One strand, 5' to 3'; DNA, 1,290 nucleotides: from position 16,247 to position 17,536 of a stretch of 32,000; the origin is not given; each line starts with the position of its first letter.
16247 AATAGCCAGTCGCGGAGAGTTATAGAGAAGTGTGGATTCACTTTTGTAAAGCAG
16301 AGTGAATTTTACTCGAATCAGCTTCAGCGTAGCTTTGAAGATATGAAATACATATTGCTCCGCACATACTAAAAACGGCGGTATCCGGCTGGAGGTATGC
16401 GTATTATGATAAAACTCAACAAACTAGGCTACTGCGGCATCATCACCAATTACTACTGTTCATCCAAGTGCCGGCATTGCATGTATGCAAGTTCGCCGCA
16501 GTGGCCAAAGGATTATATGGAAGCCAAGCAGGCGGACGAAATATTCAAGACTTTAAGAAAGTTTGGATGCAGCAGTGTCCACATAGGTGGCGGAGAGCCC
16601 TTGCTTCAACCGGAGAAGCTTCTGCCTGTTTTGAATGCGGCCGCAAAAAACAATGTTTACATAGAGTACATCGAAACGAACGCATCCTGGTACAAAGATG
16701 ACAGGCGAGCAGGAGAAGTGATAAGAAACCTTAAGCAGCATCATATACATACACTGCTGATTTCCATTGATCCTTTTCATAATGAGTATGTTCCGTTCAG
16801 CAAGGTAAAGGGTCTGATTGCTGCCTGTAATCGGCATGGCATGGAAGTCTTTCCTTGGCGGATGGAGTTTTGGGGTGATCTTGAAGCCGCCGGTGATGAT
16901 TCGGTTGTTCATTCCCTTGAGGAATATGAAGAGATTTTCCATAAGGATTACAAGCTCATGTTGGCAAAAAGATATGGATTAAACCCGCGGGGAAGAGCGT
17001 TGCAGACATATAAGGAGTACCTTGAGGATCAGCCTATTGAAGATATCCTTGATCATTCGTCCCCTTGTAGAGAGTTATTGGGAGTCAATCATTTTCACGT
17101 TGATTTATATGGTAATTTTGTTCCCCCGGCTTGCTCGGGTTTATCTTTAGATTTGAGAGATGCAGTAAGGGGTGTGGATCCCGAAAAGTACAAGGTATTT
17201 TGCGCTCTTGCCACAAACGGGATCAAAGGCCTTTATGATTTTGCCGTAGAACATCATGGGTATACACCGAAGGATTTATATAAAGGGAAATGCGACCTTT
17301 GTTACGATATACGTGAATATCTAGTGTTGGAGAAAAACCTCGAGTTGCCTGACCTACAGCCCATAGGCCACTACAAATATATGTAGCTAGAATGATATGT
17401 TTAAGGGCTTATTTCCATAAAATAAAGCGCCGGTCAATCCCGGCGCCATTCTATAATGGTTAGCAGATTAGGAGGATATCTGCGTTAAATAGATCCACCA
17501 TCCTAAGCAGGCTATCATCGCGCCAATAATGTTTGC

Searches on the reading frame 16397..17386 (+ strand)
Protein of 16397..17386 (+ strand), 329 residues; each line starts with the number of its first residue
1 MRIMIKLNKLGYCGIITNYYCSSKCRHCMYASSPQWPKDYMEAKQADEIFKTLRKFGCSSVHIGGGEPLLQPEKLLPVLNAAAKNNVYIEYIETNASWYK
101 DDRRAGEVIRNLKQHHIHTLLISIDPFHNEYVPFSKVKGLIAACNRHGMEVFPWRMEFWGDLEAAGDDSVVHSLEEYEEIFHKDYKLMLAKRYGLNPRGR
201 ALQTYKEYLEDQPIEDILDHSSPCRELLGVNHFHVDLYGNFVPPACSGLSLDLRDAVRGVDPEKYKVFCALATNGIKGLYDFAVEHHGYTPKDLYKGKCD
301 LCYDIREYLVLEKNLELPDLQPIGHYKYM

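Call 6: search_protein_families(library=pfam, proteins=[window:16397-17386:+])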
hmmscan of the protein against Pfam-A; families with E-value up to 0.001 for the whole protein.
window:16397-17386:+ (329 aa): 2 families
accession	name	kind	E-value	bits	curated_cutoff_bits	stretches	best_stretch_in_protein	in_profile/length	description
PF04055.27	Radical_SAM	-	4e-14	53.6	29.5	1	16-132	2-117/166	Radical SAM superfamily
PF13353.11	Fer4_12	-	1.3e-05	26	22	1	20-110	14-104/137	4Fe-4S single cluster domain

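Call 7: search_protein_families(library=ncbifam, proteins=[window:16397-17386:+])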
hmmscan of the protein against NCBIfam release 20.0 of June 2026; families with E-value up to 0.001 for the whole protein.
window:16397-17386:+ (329 aa): 24 families
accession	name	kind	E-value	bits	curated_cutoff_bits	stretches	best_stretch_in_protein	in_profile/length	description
TIGR04078.1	rSAM_yydG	equivalog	2.1e-12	47.1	300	1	20-145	10-134/309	YydG family radical SAM peptide epimerase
TIGR04054.1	rSAM_NirJ1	equivalog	1.9e-08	33.4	650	1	20-140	45-158/387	putative heme d1 biosynthesis radical SAM protein NirJ1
NF038283.1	viperin_w_prok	equivalog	2.5e-08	33.5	180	1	20-130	11-120/281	viperin family antiviral radical SAM protein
NF049973.1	radical_Rv1681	equivalog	4.1e-08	32.5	380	1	15-126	76-181/326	Rv1681 family radical SAM protein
TIGR04546.1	rSAM_ahbC_deAc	equivalog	8.6e-08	31.4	650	1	20-139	48-160/390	12,18-didecarboxysiroheme deacetylase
NF033640.1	N_Twi_rSAM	subfamily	1.9e-07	30.5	170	1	17-128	117-243/398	twitch domain-containing radical SAM protein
TIGR04167.1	rSAM_SeCys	equivalog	2.5e-07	30.2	300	1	16-116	13-109/303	arsenosugar biosynthesis radical SAM (seleno)protein ArsS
TIGR02666.1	moaA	equivalog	2.7e-07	29.9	284.05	1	21-130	20-128/336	GTP 3',8-cyclase MoaA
NF050035.1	rSAM_WgK_link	exception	5.2e-07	29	650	1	16-131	15-123/367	radical SAM/SPASM peptide maturase WgkB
TIGR04051.1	rSAM_NirJ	equivalog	1e-06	28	515.45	1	21-140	12-124/354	heme d1 biosynthesis radical SAM protein NirJ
TIGR03963.1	rSAM_QueE_Clost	equivalog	3.4e-06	26.9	260.1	1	18-97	26-103/219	putative 7-carboxy-7-deazaguanine synthase QueE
TIGR03962.1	mycofact_rSAM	equivalog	3.9e-06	26.3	265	1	18-99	19-97/339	mycofactocin radical SAM maturase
TIGR03977.1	rSAM_pair_HxsC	equivalog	5.6e-06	25.4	267.9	1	21-115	35-127/292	His-Xaa-Ser system radical SAM maturase HxsC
TIGR04251.1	SCM_rSAM_ScmF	equivalog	6.1e-06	25.8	400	1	21-101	14-95/353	SynChlorMet cassette radical SAM/SPASM protein ScmF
NF001199.0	PRK00164.2-1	equivalog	6.4e-06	25.5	231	1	18-73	19-74/308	GTP 3',8-cyclase MoaA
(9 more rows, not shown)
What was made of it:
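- A radical SAM protein with weak similarity to YydG (2e-12) lies at 16397-17386 (calls 6, 7).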
